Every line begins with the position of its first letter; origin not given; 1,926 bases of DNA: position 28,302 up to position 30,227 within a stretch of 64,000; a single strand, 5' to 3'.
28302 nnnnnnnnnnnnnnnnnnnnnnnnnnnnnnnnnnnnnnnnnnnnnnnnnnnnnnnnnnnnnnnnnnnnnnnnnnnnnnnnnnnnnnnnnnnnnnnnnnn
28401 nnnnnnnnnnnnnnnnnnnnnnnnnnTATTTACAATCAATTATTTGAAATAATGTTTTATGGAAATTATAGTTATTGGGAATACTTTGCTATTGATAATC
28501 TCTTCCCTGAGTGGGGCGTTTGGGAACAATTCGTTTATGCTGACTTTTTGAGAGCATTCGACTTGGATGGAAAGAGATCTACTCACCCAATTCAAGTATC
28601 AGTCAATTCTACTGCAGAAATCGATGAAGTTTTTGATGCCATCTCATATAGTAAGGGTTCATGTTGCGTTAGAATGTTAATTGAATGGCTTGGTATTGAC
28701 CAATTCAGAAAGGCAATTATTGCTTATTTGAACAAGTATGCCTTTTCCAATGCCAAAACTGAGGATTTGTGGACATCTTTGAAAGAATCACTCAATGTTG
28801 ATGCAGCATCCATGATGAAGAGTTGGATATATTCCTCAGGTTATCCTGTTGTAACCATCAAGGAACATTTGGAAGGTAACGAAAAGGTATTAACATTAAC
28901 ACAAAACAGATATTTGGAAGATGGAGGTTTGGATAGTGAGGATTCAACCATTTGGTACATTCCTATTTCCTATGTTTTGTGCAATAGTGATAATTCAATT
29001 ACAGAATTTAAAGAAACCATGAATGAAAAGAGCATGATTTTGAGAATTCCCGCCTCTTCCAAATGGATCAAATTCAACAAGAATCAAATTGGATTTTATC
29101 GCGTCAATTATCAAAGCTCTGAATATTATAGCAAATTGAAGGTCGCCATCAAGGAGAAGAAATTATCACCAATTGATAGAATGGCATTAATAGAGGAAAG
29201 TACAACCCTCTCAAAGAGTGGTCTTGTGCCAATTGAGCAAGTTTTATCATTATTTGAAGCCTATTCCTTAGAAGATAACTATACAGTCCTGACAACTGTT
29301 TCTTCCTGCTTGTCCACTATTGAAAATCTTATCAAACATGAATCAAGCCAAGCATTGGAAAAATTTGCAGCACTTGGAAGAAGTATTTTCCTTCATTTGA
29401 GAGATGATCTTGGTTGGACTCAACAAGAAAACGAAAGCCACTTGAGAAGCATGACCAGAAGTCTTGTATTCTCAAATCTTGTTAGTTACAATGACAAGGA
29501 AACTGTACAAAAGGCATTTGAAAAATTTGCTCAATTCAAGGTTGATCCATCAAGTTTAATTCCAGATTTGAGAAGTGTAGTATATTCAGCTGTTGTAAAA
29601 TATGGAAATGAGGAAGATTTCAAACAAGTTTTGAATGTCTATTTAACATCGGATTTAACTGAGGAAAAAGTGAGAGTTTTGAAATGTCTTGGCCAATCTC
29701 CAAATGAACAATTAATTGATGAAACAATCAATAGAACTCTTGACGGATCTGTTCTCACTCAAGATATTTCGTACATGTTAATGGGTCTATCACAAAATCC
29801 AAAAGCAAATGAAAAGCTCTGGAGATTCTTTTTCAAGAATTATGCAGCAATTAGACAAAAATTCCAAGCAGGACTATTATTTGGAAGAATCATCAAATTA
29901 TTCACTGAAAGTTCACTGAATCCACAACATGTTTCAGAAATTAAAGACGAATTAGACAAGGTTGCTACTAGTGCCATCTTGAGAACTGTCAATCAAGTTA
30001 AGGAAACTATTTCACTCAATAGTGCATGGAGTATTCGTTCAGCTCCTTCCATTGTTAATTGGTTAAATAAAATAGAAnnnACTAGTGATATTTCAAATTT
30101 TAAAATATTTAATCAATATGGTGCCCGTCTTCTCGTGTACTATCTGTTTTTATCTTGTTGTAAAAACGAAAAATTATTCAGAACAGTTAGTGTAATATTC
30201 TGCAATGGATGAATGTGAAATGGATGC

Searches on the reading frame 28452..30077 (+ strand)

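Call 39: search_protein_families(library=pfam, max_evalue=0.00001, proteins=[window:28452-30077:+])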
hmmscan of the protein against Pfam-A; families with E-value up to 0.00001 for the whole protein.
window:28452-30077:+ (542 aa): 2 families
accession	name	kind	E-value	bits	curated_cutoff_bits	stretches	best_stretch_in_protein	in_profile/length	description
PF11838.14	ERAP1_C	-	6.1e-77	259.6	38.2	1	205-520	1-316/318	ERAP1-like C-terminal domain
PF01433.26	Peptidase_M1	-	2e-31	109.7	27.7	1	7-125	100-218/218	Peptidase family M1 domain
